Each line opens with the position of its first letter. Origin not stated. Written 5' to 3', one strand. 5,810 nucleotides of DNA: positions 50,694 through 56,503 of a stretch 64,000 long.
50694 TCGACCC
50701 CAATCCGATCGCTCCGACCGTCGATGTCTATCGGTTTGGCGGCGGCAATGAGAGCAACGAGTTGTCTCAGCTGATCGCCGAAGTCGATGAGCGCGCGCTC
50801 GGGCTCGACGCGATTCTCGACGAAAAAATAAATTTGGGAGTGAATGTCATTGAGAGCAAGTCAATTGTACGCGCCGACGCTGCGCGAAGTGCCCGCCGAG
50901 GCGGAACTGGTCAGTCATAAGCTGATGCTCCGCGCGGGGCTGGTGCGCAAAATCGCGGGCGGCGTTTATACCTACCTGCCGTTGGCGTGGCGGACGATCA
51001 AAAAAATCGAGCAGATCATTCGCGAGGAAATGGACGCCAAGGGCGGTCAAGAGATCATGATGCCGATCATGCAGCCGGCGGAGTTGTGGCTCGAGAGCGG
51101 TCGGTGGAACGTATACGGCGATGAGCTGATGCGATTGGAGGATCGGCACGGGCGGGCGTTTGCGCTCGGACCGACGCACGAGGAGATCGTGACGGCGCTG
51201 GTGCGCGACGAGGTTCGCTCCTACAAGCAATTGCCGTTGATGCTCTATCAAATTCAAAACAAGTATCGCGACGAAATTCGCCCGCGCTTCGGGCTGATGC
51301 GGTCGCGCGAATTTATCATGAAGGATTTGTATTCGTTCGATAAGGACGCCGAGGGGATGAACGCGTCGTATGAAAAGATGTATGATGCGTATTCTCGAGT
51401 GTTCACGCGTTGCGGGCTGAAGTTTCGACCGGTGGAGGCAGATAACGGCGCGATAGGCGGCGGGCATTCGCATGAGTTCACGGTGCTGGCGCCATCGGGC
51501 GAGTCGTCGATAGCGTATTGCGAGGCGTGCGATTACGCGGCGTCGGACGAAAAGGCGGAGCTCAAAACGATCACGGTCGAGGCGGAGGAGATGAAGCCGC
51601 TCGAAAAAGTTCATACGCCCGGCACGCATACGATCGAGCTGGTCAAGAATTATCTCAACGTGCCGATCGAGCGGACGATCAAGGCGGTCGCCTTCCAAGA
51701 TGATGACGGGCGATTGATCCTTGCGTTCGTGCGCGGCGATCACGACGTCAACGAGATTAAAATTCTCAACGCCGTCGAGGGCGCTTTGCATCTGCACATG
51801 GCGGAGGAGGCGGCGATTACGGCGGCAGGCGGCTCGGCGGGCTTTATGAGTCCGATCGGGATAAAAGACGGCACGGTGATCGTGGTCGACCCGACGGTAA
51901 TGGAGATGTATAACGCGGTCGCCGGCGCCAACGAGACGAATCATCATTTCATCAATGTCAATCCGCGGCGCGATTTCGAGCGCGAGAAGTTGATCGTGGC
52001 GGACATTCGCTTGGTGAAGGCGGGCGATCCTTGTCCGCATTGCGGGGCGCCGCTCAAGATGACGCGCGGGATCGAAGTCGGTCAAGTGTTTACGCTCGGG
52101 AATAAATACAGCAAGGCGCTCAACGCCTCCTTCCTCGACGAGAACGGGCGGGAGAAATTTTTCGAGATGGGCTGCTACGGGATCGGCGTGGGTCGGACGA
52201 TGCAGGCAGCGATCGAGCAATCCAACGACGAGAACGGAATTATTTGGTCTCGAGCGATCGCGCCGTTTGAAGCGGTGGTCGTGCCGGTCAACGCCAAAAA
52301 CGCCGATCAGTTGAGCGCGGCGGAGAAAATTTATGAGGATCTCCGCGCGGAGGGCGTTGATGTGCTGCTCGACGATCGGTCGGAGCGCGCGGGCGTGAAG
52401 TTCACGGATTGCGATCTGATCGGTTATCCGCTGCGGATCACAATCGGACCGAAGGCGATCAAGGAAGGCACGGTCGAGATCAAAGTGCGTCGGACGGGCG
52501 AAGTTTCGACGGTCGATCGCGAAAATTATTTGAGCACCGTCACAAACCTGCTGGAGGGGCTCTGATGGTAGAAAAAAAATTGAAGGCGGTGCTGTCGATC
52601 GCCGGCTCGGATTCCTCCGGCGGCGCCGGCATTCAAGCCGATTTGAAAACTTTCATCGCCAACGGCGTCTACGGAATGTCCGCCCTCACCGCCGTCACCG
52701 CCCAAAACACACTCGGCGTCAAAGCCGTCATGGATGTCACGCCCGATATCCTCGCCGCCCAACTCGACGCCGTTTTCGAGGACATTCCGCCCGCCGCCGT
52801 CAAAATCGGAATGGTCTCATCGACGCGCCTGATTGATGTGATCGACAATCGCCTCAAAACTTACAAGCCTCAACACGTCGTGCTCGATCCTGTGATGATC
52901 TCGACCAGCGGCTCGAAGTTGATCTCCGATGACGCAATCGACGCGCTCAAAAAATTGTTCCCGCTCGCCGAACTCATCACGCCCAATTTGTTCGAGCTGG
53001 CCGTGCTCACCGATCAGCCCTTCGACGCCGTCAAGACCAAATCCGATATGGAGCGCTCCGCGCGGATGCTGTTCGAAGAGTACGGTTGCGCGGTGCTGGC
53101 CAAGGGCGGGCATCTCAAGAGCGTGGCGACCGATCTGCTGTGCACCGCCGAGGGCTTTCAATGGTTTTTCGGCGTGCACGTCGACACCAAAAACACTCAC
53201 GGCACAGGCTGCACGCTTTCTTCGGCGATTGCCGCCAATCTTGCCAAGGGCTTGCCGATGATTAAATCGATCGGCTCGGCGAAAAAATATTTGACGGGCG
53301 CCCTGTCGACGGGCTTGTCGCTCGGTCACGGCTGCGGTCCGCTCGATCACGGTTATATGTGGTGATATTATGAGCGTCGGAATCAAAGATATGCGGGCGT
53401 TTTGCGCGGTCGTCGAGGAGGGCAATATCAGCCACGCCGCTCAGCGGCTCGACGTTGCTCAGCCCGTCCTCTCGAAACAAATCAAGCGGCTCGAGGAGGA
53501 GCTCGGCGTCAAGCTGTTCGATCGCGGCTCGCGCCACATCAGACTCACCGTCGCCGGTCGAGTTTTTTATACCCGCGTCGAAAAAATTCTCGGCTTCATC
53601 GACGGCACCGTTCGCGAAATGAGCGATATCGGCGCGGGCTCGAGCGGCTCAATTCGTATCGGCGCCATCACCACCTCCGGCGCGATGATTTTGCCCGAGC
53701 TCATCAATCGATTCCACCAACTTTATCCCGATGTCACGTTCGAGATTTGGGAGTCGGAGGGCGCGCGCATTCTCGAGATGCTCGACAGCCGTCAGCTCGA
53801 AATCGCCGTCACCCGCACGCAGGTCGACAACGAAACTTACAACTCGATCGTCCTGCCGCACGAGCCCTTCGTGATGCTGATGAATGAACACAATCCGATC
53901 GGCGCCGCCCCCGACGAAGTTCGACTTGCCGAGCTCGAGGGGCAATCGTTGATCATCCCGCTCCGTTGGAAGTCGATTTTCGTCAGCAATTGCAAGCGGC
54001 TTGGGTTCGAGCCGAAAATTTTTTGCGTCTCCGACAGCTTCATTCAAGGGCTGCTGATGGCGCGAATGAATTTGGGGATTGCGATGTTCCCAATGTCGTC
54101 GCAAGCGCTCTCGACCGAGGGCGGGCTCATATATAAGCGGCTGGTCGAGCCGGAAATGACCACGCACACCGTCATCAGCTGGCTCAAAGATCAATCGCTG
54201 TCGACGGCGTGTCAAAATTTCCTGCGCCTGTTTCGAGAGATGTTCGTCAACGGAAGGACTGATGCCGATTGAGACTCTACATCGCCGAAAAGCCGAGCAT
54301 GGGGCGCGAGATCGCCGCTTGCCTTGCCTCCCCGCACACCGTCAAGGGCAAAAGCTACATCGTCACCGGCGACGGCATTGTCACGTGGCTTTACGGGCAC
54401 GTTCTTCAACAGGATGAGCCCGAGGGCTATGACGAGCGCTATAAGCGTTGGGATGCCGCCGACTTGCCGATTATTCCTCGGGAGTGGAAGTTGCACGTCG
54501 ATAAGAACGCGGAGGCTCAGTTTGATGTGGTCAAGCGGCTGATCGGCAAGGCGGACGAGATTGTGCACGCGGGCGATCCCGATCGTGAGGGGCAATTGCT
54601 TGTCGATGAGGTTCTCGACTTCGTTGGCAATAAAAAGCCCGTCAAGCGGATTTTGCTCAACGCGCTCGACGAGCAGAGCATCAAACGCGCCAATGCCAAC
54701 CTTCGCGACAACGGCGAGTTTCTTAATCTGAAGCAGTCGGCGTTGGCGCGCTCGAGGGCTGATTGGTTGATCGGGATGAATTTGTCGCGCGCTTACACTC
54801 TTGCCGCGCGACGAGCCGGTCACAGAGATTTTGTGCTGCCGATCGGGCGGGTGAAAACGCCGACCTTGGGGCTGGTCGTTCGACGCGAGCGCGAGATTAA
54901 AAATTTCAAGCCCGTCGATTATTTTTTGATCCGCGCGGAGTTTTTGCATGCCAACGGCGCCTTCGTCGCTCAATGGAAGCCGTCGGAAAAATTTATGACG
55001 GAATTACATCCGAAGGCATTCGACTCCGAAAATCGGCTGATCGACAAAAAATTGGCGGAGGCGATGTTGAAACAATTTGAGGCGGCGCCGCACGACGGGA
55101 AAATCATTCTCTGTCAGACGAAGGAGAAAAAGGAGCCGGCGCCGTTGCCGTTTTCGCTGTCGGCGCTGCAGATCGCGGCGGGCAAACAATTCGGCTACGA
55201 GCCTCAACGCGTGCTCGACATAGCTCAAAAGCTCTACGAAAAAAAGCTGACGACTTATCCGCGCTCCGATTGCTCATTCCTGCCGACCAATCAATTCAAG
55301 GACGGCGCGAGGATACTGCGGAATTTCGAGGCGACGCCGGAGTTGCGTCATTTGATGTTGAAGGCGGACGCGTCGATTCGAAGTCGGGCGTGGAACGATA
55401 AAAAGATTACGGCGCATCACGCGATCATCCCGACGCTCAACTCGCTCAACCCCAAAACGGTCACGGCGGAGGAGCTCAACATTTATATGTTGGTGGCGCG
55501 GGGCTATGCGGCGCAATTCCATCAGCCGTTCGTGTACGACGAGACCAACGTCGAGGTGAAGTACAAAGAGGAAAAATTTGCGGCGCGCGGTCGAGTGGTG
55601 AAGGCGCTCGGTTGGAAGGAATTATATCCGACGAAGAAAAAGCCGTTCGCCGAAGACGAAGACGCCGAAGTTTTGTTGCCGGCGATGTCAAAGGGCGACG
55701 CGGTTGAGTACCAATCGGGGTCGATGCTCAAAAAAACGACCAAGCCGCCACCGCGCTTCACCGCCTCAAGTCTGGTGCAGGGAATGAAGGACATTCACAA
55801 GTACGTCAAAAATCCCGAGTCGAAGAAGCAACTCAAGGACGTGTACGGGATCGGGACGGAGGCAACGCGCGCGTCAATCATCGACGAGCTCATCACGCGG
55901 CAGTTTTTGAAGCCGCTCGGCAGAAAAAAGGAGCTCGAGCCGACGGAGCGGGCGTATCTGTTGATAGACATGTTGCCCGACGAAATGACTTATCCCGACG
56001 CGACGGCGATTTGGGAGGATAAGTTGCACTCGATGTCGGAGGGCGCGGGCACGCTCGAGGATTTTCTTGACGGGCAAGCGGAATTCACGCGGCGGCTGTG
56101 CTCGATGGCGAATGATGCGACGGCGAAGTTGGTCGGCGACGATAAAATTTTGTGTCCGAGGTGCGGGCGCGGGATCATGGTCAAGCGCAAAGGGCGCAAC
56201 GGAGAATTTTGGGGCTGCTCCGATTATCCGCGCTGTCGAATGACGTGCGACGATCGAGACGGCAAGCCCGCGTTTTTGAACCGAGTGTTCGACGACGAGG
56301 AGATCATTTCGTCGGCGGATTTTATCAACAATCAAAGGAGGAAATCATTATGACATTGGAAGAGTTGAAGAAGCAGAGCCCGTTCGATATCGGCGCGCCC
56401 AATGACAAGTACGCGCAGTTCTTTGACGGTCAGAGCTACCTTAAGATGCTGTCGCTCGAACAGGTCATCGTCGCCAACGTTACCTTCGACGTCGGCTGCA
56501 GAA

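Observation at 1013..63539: Hyper-abundant 12-bp palindrome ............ scattered through coding sequence in all three reading phases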

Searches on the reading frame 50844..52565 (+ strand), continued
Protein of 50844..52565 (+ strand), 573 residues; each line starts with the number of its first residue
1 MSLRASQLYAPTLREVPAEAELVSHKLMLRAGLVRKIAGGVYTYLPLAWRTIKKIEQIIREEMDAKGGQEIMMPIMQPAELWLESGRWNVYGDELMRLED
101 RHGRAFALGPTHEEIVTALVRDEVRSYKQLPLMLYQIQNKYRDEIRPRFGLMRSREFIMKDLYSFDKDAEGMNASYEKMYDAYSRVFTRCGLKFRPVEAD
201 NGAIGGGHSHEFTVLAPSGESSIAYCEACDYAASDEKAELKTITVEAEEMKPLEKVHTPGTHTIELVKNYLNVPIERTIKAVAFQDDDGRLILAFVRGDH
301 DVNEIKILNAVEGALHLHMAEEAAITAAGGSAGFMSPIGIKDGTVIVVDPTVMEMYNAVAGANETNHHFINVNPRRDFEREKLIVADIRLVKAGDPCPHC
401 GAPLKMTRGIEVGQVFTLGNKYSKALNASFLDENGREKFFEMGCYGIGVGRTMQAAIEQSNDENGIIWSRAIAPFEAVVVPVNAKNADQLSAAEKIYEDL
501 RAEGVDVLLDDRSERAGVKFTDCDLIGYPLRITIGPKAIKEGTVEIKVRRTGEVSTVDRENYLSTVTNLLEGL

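Call 89: find_homologous_proteins(query=L208:16769-18556:+, max_evalue=1e-100)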
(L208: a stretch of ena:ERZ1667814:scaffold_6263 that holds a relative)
Query L208:16769-18556:+ (596 aa): 7977 proteins with E <= 1e-100 among 8000 candidates; the best 120 are listed.
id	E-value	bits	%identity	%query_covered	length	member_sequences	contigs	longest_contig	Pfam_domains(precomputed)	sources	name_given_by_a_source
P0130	0.0e+0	1375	100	100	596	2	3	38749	PF02775.27,PF02776.24,PF00205.29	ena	-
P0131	0.0e+0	1066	78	99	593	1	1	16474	PF02775.27,PF02776.24,PF00205.29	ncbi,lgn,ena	-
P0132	0.0e+0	1060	77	99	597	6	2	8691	PF02775.27,PF02776.24,PF00205.29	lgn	-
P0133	0.0e+0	1058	76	99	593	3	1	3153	PF02775.27,PF02776.24,PF00205.29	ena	-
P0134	0.0e+0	1045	74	99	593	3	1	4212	PF02775.27,PF02776.24,PF00205.29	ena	-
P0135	0.0e+0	1042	75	99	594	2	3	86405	PF02775.27,PF02776.24,PF00205.29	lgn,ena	-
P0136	0.0e+0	1040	75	99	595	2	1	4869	PF02775.27,PF02776.24,PF00205.29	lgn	-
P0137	0.0e+0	1032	75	99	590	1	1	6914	PF02775.27,PF02776.24,PF00205.29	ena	-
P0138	0.0e+0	1028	74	100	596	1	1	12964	PF02775.27,PF02776.24,PF00205.29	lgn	-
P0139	0.0e+0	1027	74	99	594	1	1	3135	PF02775.27,PF02776.24,PF00205.29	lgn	-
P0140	0.0e+0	1026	73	99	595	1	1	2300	PF02775.27,PF02776.24,PF00205.29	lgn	-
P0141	0.0e+0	1024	75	99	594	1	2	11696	PF02775.27,PF02776.24,PF00205.29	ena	-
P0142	1.3e-294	996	72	98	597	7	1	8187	PF02775.27,PF02776.24,PF00205.29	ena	-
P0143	1.5e-294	996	73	99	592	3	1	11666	PF02775.27,PF02776.24,PF00205.29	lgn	-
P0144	3.7e-293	991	72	99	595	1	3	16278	PF02775.27,PF02776.24,PF00205.29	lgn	-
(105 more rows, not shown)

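Call 90: find_encoding_contigs(protein=P0131, flank=10000, max_places=1)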
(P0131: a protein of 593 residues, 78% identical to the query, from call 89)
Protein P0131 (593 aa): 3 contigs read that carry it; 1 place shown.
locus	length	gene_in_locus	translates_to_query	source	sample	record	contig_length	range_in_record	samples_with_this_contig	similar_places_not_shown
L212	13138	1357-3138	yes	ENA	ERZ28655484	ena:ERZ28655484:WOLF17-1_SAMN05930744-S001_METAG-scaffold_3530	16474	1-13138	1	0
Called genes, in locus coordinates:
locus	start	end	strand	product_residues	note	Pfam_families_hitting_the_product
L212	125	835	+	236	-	PF04055:Radical_SAM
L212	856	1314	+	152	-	PF13186:SPASM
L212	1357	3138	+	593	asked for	PF02776:TPP_enzyme_N, PF00205:TPP_enzyme_M, PF02775:TPP_enzyme_C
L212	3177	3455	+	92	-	-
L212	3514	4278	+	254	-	PF05050:Methyltransf_21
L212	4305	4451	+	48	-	-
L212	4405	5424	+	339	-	-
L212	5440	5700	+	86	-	-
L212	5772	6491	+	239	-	PF04055:Radical_SAM, PF13186:SPASM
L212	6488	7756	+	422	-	PF04230:PS_pyruv_trans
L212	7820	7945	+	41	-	-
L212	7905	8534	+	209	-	-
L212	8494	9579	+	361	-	PF00106:adh_short, PF01073:3Beta_HSD, PF01370:Epimerase, PF02719:Polysacc_synt_2, PF04321:RmlD_sub_bind, PF07993:NAD_binding_4, PF13460:NAD_binding_10, PF16363:GDP_Man_Dehyd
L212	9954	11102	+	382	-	PF01041:DegT_DnrJ_EryC1, PF00266:Aminotran_5 (weak), PF01212:Beta_elim_lyase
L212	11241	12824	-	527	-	PF13712:Glyco_tranf_2_5, PF00535:Glycos_transf_2, PF13641:Glyco_tranf_2_3 (weak)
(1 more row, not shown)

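Call 91: find_encoding_contigs(protein=P0135, flank=10000, max_places=1)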
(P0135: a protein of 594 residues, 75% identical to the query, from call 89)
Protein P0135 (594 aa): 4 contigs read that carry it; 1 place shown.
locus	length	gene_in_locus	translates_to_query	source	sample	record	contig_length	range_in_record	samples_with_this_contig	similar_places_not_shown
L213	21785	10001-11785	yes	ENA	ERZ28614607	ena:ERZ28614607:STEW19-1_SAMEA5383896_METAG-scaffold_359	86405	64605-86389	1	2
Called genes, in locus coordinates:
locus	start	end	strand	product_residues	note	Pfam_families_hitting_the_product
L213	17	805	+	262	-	PF00497:SBP_bac_3, PF10613:Lig_chan-Glu_bd, PF12974:Phosphonate-bd (weak), PF09084:NMT1 (faint)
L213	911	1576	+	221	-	PF00528:BPD_transp_1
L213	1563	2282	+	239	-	PF02463:SMC_N, PF09818:ABC_ATPase (faint), PF00005:ABC_tran, PF13401:AAA_22 (weak), PF13304:AAA_21 (weak)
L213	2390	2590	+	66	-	PF00313:CSD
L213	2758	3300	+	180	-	PF02482:Ribosomal_S30AE, PF16321:Ribosom_S30AE_C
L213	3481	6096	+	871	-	PF07517:SecA_DEAD, PF01043:SecA_PP_bind, PF21090:P-loop_SecA, PF07516:SecA_SW, PF02810:SEC-C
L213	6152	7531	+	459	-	PF02463:SMC_N (weak), PF13175:AAA_15 (weak), PF13304:AAA_21 (faint)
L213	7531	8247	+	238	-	-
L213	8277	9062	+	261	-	PF00483:NTP_transferase, PF12804:NTP_transf_3 (weak)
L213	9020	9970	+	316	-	PF01370:Epimerase, PF16363:GDP_Man_Dehyd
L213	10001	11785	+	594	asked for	PF02776:TPP_enzyme_N, PF00205:TPP_enzyme_M, PF02775:TPP_enzyme_C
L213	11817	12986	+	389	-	PF02350:Epimerase_2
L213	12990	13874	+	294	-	PF00551:Formyl_trans_N, PF02911:Formyl_trans_C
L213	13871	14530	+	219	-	PF02585:PIG-L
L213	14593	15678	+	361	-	PF03102:NeuB, PF08666:SAF (weak)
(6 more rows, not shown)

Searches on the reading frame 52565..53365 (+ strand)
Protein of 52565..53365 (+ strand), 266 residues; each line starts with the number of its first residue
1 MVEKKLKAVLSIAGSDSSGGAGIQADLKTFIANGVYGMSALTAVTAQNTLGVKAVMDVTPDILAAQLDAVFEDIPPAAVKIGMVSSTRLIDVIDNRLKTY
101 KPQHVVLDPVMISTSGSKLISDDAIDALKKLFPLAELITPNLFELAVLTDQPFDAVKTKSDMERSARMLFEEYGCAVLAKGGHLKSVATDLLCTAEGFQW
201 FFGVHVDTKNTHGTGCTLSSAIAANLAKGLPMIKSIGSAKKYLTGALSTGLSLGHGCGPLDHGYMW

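Call 52: search_protein_families(library=pfam, proteins=[window:52565-53365:+], max_evalue=0.00001)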
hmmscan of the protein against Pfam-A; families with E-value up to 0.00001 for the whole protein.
window:52565-53365:+ (266 aa): 2 families
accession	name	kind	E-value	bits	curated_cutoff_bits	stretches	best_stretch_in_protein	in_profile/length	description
PF08543.17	Phos_pyr_kin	-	7.4e-91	304.3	27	1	16-260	1-245/246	Phosphomethylpyrimidine kinase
PF00294.29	PfkB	-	7.3e-06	26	25.8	1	93-238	147-281/302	pfkB family carbohydrate kinase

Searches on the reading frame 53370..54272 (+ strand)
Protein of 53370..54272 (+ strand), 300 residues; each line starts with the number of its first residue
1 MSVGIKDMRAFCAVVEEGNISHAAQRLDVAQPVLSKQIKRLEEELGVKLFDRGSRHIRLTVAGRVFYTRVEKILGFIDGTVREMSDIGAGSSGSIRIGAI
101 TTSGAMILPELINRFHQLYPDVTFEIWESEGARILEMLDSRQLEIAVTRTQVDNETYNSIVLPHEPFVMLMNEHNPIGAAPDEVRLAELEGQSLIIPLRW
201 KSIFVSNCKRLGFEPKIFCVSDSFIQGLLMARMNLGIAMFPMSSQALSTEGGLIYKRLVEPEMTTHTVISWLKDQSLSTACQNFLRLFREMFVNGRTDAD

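Call 52: search_protein_families(library=pfam, proteins=[window:53370-54272:+], max_evalue=0.00001)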
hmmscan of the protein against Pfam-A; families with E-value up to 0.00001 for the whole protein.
window:53370-54272:+ (300 aa): 2 families
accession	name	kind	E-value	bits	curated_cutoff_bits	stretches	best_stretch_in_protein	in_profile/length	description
PF03466.25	LysR_substrate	-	1.8e-37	129.2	28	1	89-291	2-207/209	LysR substrate binding domain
PF00126.33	HTH_1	-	1.1e-23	83.3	26.6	1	5-64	1-60/60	Bacterial regulatory helix-turn-helix protein, lysR family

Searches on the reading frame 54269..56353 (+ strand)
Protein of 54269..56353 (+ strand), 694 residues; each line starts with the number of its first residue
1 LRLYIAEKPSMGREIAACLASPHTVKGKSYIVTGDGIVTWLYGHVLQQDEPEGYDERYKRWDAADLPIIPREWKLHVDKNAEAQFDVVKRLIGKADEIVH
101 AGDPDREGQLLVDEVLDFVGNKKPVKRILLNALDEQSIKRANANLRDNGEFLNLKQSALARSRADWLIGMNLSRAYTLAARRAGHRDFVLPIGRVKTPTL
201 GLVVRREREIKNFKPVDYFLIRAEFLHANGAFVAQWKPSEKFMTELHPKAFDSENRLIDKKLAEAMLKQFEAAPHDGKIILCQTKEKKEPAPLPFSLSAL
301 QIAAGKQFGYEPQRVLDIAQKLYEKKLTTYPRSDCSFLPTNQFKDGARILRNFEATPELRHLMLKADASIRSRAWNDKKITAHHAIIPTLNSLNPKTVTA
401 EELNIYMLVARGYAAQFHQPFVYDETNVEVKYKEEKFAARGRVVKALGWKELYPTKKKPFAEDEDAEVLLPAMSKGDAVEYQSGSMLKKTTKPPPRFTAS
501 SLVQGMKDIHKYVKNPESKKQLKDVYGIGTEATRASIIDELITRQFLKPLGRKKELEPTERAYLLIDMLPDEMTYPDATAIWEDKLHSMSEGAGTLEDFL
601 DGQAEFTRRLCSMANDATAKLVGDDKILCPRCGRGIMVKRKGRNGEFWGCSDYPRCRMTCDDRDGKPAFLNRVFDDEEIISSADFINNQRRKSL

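Call 9: search_protein_families(library=ncbifam, proteins=[window:54269-56353:+])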
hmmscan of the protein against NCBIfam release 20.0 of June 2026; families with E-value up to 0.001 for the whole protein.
window:54269-56353:+ (694 aa): 12 families
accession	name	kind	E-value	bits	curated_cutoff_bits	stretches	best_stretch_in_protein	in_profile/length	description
NF005829.0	PRK07726.1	subfamily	4e-219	729.6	597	1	1-660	1-642/669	DNA topoisomerase 3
TIGR01056.1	topB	subfamily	1.4e-189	632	515.75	1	1-660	2-644/706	DNA topoisomerase III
NF006032.0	PRK08173.1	equivalog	5.5e-116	388.3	1058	1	3-637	5-635/863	DNA topoisomerase III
NF011313.0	PRK14724.1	equivalog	1.2e-80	271.6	1088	1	3-639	5-655/988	DNA topoisomerase III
TIGR01057.1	topA_arch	equivalog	8.1e-80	268.8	458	1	5-656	1-618/618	DNA topoisomerase I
NF005555.0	PRK07220.1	equivalog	1.5e-71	241.8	635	1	1-660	1-623/740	DNA topoisomerase I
NF004438.0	PRK05776.1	equivalog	6.2e-71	239.5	793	1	3-611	11-579/677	DNA topoisomerase I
TIGR01051.1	topA_bact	equivalog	5.2e-57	194.2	456.4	1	74-659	58-628/632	type I DNA topoisomerase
NF011532.0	PRK14973.1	equivalog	4.6e-55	186.8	930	1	1-659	1-620/936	DNA topoisomerase I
NF006451.0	PRK08780.1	equivalog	4.2e-47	161.1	1265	1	77-593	57-555/824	DNA topoisomerase I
NF004966.0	PRK06319.1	equivalog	8.4e-46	156.4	868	1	86-659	65-625/862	DNA topoisomerase I/SWI domain fusion protein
TIGR01054.1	rgy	equivalog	9.7e-21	73.1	471.7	1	79-547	703-1106/1172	reverse gyrase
